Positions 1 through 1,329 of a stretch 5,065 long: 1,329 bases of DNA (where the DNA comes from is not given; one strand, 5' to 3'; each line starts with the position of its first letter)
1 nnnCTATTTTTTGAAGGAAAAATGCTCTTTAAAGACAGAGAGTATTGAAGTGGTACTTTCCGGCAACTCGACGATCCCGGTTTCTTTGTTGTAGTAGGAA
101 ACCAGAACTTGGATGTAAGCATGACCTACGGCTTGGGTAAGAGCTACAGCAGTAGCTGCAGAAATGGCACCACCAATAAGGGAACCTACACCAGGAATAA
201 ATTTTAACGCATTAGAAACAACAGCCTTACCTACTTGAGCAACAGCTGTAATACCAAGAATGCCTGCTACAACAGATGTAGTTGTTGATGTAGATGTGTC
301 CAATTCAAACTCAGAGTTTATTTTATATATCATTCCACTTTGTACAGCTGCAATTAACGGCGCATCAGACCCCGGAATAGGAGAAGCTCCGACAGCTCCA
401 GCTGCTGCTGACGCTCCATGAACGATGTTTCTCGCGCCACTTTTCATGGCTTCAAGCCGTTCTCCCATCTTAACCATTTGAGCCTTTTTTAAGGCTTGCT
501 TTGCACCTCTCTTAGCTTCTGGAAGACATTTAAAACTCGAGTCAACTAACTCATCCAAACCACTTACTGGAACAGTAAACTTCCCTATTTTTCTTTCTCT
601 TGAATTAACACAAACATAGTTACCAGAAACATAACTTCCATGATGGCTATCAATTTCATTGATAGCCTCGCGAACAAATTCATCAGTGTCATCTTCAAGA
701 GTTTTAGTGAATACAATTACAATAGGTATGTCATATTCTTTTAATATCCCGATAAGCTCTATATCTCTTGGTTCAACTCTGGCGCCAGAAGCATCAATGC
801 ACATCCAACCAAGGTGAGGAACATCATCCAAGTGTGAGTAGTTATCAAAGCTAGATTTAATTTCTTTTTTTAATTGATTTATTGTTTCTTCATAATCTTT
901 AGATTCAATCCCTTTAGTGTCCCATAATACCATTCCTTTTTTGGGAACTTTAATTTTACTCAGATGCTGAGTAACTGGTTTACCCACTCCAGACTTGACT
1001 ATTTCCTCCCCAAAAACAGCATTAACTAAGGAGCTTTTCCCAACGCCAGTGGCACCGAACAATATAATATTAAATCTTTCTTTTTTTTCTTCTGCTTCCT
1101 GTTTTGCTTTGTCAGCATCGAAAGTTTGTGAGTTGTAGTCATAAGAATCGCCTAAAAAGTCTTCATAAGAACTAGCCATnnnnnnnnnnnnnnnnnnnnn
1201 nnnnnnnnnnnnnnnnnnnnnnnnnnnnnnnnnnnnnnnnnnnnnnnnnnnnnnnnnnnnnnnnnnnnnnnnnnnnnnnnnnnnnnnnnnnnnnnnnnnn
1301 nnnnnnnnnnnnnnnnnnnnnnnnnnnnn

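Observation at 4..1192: GTPase-DUF697 fusion gene translationally coupled to the plasmid rep gene: candidate uncharacterised accessory system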

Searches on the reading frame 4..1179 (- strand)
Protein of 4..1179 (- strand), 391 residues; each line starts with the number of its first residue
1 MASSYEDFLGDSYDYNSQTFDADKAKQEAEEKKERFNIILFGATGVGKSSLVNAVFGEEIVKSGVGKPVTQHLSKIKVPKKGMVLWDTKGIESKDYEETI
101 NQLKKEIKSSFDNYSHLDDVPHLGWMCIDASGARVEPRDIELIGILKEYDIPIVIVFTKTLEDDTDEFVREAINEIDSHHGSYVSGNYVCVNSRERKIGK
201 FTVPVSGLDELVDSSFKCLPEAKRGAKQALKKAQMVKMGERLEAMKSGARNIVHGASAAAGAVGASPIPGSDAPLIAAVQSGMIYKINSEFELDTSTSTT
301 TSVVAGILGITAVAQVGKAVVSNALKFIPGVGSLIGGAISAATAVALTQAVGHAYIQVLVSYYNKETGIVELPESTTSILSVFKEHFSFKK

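Call 4: search_protein_families(library=pfam, proteins=[window:4-1179:-], max_evalue=0.01)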
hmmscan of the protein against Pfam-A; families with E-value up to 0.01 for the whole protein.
window:4-1179:- (391 aa): 8 families
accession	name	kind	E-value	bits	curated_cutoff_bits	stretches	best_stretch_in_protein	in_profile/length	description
PF01926.29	MMR_HSR1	-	2.1e-12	47.6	21.9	1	38-159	2-113/113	50S ribosome-binding GTPase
PF00350.29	Dynamin_N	-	7e-08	33.1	27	1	38-115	1-80/168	Dynamin family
PF03193.22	RsgA_GTPase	-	2.5e-07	31.1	30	1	25-95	96-172/174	RsgA GTPase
PF05128.17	DUF697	-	6.6e-07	29.6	27.7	1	243-359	16-135/162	Domain of unknown function (DUF697)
PF04548.22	AIG1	-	4.2e-06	26.7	27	1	37-112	2-78/212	AIG1 family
PF00005.33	ABC_tran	-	0.0028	18.7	25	0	38-71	14-51/137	ABC transporter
PF05673.19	DUF815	-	0.0032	17.1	23.8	1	31-58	49-76/249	Protein of unknown function (DUF815)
PF00735.24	Septin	-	0.0038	17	26.2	1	35-81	4-51/280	Septin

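Call 5: search_protein_families(library=ncbifam, proteins=[window:4-1179:-], max_evalue=0.01)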
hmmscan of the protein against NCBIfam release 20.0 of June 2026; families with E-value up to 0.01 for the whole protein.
window:4-1179:- (391 aa): 17 families
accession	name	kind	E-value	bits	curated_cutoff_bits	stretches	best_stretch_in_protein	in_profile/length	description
TIGR03594.1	GTPase_EngA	equivalog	6.6e-10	38.6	306.7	1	18-172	158-308/432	ribosome biogenesis GTPase Der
TIGR03596.1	GTPase_YlqF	equivalog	1.4e-07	31.2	208.2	1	24-98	107-180/276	ribosome biogenesis GTPase YlqF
TIGR03598.1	GTPase_YsxC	equivalog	3e-07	30.3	124.45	1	28-179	11-157/186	ribosome biogenesis GTP-binding protein YihA/YsxC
TIGR00231.1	small_GTP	domain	3.2e-07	30.3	42.5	1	35-175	3-138/164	GTP-binding protein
NF000908.1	PRK00089.1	equivalog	2.8e-06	26.8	237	1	38-178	6-138/291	GTPase Era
TIGR03918.1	GTP_HydF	equivalog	3.1e-06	26.3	325.55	1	31-166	3-131/392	[FeFe] hydrogenase H-cluster maturation GTPase HydF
NF003255.0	PRK04213.1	equivalog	9.6e-06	25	164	1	29-113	3-86/204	GTP-binding protein EngB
TIGR00157.1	TIGR00157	equivalog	1.2e-05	24.9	100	1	32-106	120-199/247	ribosome small subunit-dependent GTPase A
NF052648.1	DynmDynABac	equivalog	1.4e-05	23.1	1600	1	32-83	607-657/1187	dynamin GTPase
TIGR03597.1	GTPase_YqeH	equivalog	2.9e-05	23.4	297.4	1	22-95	142-219/361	ribosome biogenesis GTPase YqeH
TIGR00993.1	3a0901s04IAP86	subfamily_domain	9.4e-05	20.8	660.7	1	20-102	95-187/763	chloroplast protein import component Toc86/159, G and M domains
TIGR00436.1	era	equivalog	0.0017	17.8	116.25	1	39-160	4-117/270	GTPase Era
TIGR00450.1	mnmE_trmE_thdF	equivalog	0.0023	17.1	252.6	1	28-174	202-340/446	tRNA uridine-5-carboxymethylaminomethyl(34) synthesis GTPase MnmE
NF002828.0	PRK03003.1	equivalog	0.0035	16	631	1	28-167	206-339/477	ribosome biogenesis GTPase Der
NF008932.0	PRK12289.1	equivalog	0.0042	16.2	483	1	30-104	175-254/363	small ribosomal subunit biogenesis GTPase RsgA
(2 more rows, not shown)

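Call 6: search_protein_families(library=padloc, proteins=[window:4-1179:-], max_evalue=0.01)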
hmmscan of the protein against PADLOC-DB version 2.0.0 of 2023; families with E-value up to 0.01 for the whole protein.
window:4-1179:- (391 aa): 4 families
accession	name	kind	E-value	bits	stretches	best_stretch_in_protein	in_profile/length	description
PDLC03841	LeoBC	-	7.1e-09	33.3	1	19-103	62-144/601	-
PDLC03839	LeoA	-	5.1e-05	20.6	1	21-96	41-118/559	-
PDLC04140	mad8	-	0.00061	17.4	1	35-116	27-70/314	mads_8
PDLC04988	PDC-S29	-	0.00082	17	1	299-348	156-205/220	-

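Call 8: search_dna_similar(query=window:4-1179:-, collection=plasmids, mode=protein, max_rows=40, rows=spread)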
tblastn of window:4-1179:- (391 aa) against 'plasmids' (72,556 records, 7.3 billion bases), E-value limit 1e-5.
Records with a match: 67; places in all: 72; records where one place covers at least 80% of the query: 57.
Best place of each record, by identity: 60-80% 4; <60% 63.
By first word of the organism name: Klebsiella 35; Acinetobacter 9; Escherichia 6; Melissococcus 4; Enterobacter 3; Citrobacter 2; Cronobacter 2; Roseomonas 2; Raoultella 1; Priestia 1; and 2 more.
By predicted mobility (MOB-suite, as given by PLSDB): non-mobilizable 56; mobilizable 9; conjugative 2.
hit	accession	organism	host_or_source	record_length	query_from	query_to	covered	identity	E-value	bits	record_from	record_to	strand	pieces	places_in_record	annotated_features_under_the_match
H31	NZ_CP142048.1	Escherichia coli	mixed culture,chicken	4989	1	391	100%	69.6%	4e-164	507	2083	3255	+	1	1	GTPase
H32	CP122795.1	Escherichia coli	Sus scrofa,feces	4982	1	391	100%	69.3%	6e-162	501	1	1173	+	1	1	50S ribosome-binding GTPase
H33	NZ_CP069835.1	Klebsiella pneumoniae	Homo sapiens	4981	1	365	93%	71.0%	2e-153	478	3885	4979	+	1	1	none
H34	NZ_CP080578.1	Acinetobacter lwoffii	cell culture,permafrost, Kolyma lowland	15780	5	388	98%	49.0%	3e-95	318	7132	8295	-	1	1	GTPase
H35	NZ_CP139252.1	Acinetobacter pittii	Homo sapiens,Endotracheal tube discharge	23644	5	391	99%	47.0%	9e-70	289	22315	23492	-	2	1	hypothetical protein | GTPase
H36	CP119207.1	Acinetobacter soli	Homo sapiens,blood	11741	5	388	90%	49.4%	2e-80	326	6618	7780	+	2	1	50S ribosome-binding GTPase | hypothetical protein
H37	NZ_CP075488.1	Escherichia coli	pig,genome,pig farm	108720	37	359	83%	36.9%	4e-44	170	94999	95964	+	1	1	GTPase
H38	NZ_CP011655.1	Citrobacter freundii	Homo sapiens,respiratory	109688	37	359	83%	36.4%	1e-42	166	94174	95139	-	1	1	GTPase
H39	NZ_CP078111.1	Cronobacter sakazakii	environmental,environmental swab sponge ...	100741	37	359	83%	36.2%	4e-45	173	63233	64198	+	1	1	GTPase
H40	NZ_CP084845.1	Klebsiella pneumoniae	Water,Whole organism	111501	37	359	83%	36.2%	1e-44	172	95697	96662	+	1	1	GTPase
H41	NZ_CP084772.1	Klebsiella quasipneumoniae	Water (environment),Whole organism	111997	37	359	83%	36.2%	1e-44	172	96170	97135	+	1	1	GTPase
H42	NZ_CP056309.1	Klebsiella pneumoniae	culture,Freshwater sample from ...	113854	37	359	83%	36.2%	1e-44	172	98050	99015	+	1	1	GTPase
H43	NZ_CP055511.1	Klebsiella pneumoniae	culture,Wastewater effluent sample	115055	37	359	83%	36.2%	1e-44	172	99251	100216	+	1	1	GTPase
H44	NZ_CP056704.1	Klebsiella grimontii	culture,Freshwater sample from ...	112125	37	359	83%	35.9%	1e-44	172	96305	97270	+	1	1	GTPase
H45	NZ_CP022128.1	Klebsiella pneumoniae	Homo sapiens,wound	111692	37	359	83%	35.9%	1e-44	172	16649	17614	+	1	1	GTPase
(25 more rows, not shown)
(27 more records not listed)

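Call 10: get_annotated_region(hit=H31, flank=5000)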
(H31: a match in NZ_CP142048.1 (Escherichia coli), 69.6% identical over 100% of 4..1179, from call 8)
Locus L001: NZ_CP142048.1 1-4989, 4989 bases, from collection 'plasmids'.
description: Escherichia coli strain L9 plasmid pL9-4, complete sequence
organism: Escherichia coli (NCBI taxid 562)
taxonomy: Bacteria; Pseudomonadota; Gammaproteobacteria; Enterobacterales; Enterobacteriaceae; Escherichia; Escherichia coli
host: -; source: mixed culture,chicken; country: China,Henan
typing (MOB-suite, as given by PLSDB): mobilizable; replicon rep_cluster_2350; relaxase MOBP,MOBP
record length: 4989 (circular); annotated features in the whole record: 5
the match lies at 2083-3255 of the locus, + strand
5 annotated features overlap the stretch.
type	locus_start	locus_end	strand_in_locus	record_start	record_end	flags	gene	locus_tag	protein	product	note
CDS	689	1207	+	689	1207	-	-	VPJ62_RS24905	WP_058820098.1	MbeB family mobilization protein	-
CDS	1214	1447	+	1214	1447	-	-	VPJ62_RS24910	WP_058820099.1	MbeD family mobilization/exclusion protein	-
CDS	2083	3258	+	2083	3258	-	-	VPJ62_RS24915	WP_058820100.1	GTPase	-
CDS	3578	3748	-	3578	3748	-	-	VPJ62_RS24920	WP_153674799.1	replication initiation protein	-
CDS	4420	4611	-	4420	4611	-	-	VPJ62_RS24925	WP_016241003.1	Rop family plasmid primer RNA-binding protein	-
